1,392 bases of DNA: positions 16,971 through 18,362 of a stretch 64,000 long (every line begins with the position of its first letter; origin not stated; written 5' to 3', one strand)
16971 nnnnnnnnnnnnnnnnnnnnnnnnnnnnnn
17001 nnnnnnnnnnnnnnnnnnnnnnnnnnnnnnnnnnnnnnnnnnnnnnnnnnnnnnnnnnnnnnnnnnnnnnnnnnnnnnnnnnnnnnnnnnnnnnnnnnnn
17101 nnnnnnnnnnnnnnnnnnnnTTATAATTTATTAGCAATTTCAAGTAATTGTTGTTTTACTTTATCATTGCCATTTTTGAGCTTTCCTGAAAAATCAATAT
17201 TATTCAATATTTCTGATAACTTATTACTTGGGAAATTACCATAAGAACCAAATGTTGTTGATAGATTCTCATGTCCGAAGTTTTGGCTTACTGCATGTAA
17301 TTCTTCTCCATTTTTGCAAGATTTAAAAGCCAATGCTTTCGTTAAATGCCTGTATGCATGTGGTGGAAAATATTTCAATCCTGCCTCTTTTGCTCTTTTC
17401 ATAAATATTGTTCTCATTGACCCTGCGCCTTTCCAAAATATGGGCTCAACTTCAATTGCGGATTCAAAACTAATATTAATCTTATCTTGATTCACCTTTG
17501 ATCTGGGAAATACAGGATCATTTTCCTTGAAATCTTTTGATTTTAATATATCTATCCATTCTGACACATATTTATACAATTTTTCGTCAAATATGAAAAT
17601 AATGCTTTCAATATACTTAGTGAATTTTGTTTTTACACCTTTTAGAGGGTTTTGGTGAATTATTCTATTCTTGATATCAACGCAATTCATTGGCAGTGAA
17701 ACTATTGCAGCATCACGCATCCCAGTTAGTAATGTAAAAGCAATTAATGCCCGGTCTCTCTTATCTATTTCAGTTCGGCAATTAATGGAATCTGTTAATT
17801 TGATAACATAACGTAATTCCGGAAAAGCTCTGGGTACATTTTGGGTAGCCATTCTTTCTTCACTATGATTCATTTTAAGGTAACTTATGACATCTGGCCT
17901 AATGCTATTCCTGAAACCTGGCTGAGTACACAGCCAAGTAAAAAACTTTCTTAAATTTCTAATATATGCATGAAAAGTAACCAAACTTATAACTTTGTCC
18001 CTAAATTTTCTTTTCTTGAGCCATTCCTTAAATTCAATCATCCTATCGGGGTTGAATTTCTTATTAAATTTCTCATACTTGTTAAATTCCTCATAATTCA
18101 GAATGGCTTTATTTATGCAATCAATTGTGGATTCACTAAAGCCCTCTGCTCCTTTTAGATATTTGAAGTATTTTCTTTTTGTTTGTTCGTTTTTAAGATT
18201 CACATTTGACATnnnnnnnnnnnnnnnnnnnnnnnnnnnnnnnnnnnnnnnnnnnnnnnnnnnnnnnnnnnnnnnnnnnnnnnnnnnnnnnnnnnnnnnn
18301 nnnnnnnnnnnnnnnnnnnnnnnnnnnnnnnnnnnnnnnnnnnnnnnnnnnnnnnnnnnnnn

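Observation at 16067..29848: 13.8-kb AT-rich integrative island bounded by a perfect 18-bp direct repeat, inserted 4 bp upstream of the ispF start codon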

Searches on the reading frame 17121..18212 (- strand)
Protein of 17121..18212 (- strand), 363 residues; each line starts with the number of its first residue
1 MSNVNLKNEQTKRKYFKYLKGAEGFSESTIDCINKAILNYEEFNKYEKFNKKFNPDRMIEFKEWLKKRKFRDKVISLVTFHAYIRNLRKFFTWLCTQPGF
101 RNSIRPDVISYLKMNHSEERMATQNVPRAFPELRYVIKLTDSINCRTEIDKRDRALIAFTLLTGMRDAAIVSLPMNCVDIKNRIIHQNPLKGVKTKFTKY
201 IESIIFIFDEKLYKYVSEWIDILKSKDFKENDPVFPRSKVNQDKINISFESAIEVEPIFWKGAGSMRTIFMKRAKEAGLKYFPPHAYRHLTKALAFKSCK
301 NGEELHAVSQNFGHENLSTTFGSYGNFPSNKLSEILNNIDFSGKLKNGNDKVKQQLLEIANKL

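Call 9: search_protein_families(library=pfam, proteins=[window:17121-18212:-], max_evalue=0.01)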
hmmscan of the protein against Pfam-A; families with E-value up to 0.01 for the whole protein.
window:17121-18212:- (363 aa): 2 families
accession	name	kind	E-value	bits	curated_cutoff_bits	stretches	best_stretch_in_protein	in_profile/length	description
PF00589.27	Phage_integrase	-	1.1e-14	55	27.1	1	147-324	18-165/172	Phage integrase family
PF02899.23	Phage_int_SAM_1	-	0.00059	20.5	22.3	0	71-118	10-58/83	Phage integrase, N-terminal SAM-like domain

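Call 21: search_protein_families(library=padloc, proteins=[window:17121-18212:-], max_evalue=0.01)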
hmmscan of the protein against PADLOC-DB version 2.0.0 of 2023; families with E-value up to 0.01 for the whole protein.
window:17121-18212:- (363 aa): 0 families

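Call 39: find_homologous_proteins(query=window:17121-18212:-, max_evalue=1e-10)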
Query window:17121-18212:- (363 aa): 293 proteins with E <= 1e-10 among 1933 candidates; the best 120 are listed.
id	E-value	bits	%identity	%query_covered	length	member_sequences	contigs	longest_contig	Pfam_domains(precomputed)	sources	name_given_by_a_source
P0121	1.4e-242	822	100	100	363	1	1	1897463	PF00589.28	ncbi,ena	-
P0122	4.4e-180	616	75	100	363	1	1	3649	PF00589.28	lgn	-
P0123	1.8e-171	588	74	95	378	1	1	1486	PF00589.28,PF02899.24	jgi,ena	jgi:site-specific recombinase XerD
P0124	2.5e-162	558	68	99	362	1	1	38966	PF00589.28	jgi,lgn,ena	-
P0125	4.1e-158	544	67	100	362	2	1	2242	PF00589.28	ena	-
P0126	5.4e-158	544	66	100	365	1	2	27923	PF00589.28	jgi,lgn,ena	-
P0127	1.0e-154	533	64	100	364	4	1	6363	PF00589.28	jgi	-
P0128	2.0e-152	525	64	100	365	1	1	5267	PF00589.28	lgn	-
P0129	9.5e-150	517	65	96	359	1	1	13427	PF00589.28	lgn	-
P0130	4.0e-135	469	58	99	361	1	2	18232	PF00589.28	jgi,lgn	jgi:integrase/recombinase XerD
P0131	5.6e-130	452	57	98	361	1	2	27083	PF00589.28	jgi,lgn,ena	-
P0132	1.4e-129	450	56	99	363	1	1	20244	PF00589.28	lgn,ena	-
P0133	3.5e-128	446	57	99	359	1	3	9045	PF00589.28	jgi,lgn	-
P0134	3.1e-127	443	55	98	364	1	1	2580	PF00589.28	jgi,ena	-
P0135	2.0e-125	437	55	100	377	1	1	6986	PF00589.28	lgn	-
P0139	8.1e-125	435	55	98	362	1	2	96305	PF00589.28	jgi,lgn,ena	-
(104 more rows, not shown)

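Call 40: find_encoding_contigs(protein=P0124, flank=10000, max_places=2)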
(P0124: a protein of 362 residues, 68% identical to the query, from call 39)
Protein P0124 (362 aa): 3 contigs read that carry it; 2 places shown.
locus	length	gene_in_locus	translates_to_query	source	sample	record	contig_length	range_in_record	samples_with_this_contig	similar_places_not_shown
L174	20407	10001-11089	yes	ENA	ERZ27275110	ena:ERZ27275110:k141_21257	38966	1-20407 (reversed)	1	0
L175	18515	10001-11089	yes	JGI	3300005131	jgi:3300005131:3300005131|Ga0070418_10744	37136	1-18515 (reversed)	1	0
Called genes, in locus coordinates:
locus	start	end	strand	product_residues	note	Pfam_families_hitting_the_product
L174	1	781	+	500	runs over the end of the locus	PF12161:HsdM_N, PF02384:N6_Mtase, PF20473:MmeI_Mtase (faint), PF07669:Eco57I (weak)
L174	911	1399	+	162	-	-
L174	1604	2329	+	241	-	-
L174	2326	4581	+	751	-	-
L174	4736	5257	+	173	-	-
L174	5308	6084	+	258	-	PF10539:Dev_Cell_Death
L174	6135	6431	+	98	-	-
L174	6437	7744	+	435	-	-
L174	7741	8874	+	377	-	-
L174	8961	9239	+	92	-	PF12728:HTH_17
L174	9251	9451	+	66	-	-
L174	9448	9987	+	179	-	-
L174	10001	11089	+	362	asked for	PF00589:Phage_integrase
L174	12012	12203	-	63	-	-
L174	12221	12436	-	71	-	-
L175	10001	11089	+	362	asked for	PF00589:Phage_integrase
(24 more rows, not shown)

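Call 41: find_encoding_contigs(protein=P0126, flank=10000, max_places=2)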
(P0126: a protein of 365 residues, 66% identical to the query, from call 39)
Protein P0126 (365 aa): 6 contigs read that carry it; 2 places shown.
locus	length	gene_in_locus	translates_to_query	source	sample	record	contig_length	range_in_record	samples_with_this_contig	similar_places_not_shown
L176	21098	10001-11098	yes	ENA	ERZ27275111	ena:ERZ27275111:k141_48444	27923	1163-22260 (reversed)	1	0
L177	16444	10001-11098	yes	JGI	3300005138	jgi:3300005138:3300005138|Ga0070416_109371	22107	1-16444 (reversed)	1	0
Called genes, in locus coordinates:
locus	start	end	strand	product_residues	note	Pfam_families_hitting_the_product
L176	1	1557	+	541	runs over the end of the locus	PF02384:N6_Mtase, PF07669:Eco57I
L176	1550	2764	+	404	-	PF01420:Methylase_S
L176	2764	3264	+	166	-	-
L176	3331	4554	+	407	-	-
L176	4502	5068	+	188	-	-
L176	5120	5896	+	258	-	PF10539:Dev_Cell_Death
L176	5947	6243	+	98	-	-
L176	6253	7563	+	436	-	-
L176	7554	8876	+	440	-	-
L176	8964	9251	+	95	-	PF12728:HTH_17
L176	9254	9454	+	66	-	-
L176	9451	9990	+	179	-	-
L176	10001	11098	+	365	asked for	PF00589:Phage_integrase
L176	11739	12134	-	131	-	-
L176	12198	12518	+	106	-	-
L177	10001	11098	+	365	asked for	PF00589:Phage_integrase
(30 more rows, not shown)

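Call 49: find_encoding_contigs(protein=P0129, flank=6000, max_places=2)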
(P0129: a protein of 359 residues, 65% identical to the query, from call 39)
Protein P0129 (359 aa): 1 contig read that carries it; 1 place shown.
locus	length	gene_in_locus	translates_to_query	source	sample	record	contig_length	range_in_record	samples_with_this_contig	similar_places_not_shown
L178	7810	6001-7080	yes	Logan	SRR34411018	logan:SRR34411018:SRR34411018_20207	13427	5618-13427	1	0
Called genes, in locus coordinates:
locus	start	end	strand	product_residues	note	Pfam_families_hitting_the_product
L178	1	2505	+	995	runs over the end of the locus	PF04313:HSDR_N, PF00270:DEAD (weak), PF04851:ResIII, PF18766:SWI2_SNF2, PF22679:T1R_D3-like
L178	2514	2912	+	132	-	-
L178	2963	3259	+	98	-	-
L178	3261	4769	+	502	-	-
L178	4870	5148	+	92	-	PF12728:HTH_17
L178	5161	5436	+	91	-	-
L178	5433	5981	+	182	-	-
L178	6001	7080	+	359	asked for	PF00589:Phage_integrase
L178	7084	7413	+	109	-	-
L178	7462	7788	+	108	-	-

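Call 50: find_encoding_contigs(protein=P0131, flank=6000, max_places=2)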
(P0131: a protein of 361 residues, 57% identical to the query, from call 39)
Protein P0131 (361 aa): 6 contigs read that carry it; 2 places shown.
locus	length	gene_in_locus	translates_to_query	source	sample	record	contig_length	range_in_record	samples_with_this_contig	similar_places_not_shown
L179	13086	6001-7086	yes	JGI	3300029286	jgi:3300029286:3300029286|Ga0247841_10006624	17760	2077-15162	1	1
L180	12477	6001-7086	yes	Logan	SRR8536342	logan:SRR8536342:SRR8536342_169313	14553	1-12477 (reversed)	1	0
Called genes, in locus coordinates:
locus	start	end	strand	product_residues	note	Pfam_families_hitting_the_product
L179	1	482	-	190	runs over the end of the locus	PF02525:Flavodoxin_2, PF03358:FMN_red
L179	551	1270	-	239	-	-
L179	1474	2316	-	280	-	-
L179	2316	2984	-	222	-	-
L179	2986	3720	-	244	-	-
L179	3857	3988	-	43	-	-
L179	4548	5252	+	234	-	-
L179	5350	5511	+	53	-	-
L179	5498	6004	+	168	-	-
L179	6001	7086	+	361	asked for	PF00589:Phage_integrase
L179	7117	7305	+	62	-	PF01381:HTH_3, PF15943:YdaS_toxin (weak)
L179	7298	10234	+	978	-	PF04313:HSDR_N (faint), PF02384:N6_Mtase, PF01170:UPF0020 (faint), PF20473:MmeI_Mtase, PF07669:Eco57I, PF12950:TaqI_C (weak)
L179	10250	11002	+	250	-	PF02661:Fic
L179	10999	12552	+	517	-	PF00239:Resolvase, PF07508:Recombinase, PF13408:Zn_ribbon_recom (weak)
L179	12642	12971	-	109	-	-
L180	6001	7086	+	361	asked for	PF00589:Phage_integrase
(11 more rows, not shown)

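Call 51: find_encoding_contigs(protein=P0139, flank=6000, max_places=2)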
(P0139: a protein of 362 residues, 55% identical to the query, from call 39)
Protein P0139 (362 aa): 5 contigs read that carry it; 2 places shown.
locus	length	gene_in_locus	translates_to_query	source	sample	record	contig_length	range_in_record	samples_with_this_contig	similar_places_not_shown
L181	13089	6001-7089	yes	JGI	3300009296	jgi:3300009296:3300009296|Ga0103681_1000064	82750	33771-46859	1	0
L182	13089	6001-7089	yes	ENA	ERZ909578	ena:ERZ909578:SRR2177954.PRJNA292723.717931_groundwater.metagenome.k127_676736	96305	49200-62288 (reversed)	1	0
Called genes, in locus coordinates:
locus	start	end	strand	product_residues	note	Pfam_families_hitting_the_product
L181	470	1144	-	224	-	PF12686:DUF3800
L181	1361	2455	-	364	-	-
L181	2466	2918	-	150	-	-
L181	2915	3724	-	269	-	-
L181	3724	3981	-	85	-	-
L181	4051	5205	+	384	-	-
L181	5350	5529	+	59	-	-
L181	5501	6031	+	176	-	-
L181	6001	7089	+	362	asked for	PF00589:Phage_integrase (weak)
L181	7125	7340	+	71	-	PF12728:HTH_17, PF00376:MerR, PF13411:MerR_1 (weak)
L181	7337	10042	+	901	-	PF02384:N6_Mtase, PF07669:Eco57I (weak), PF01420:Methylase_S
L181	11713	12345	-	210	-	-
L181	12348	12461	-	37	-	-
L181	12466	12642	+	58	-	-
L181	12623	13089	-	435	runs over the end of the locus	PF00749:tRNA-synt_1c, PF19269:Anticodon_2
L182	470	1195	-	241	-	PF12686:DUF3800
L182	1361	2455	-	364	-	-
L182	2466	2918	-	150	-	-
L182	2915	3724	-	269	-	-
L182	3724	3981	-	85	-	-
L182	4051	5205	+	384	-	-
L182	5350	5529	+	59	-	-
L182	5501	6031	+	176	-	-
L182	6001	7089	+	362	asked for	PF00589:Phage_integrase (weak)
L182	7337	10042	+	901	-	PF02384:N6_Mtase, PF07669:Eco57I (weak), PF01420:Methylase_S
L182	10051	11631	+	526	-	PF00239:Resolvase, PF07508:Recombinase, PF13408:Zn_ribbon_recom (weak)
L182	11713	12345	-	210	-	-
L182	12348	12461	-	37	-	-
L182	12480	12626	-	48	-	-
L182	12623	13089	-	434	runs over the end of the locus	PF00749:tRNA-synt_1c, PF19269:Anticodon_2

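Call 57: search_protein_families(library=ncbifam, proteins=[window:17121-18212:-], max_evalue=0.001)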
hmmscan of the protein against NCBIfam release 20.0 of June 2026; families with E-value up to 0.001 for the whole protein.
window:17121-18212:- (363 aa): 6 families
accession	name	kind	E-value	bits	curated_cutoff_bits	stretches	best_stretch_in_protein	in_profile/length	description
NF040815.2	recomb_XerA_Arch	equivalog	2.3e-17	63.4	220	2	15-223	3-175/263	site-specific tyrosine recombinase/integron integrase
TIGR02224.1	recomb_XerC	equivalog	5.2e-13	49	335.15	1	14-186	2-163/295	tyrosine recombinase XerC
TIGR02225.1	recomb_XerD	equivalog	7.4e-12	45.2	329.6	1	14-239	2-207/290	site-specific tyrosine recombinase XerD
NF001399.0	PRK00283.1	subfamily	2.7e-11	43.3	279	1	10-320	7-277/300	tyrosine recombinase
NF003462.0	PRK05084.1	equivalog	1.6e-08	33.7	267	1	151-339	195-356/360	tyrosine recombinase XerS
NF002331.0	PRK01287.1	subfamily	1.2e-06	27.8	371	1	60-193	79-204/365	site-specific tyrosine recombinase XerC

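Call 58: search_solved_structures(query=window:17121-18212:-, max_evalue=0.01)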
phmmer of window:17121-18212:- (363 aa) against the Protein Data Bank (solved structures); distinct sequences matched with E-value up to 0.01: 0.

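Call 68: search_protein_families(library=phrogs, proteins=[window:17121-18212:-], max_evalue=0.001)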
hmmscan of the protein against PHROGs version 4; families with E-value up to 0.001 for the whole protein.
window:17121-18212:- (363 aa): 2 families
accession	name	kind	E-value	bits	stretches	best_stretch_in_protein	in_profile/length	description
phrog_1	-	integration and excision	6.7e-17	63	1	13-340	171-451/611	integrase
phrog_216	-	integration and excision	4e-14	53.4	1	131-342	59-240/301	integrase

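Call 71: find_related_loci(query=A4, collection=viral_contigs, flank=10000)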
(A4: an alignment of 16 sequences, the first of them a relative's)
Query A4 (363 aa) in viral_contigs; peptide patterns used: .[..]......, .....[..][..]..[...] (x = any residue, [..] = any of these).
4 stretches matched a pattern, but none encodes a relative of the query by tblastn (E <= 1e-3).
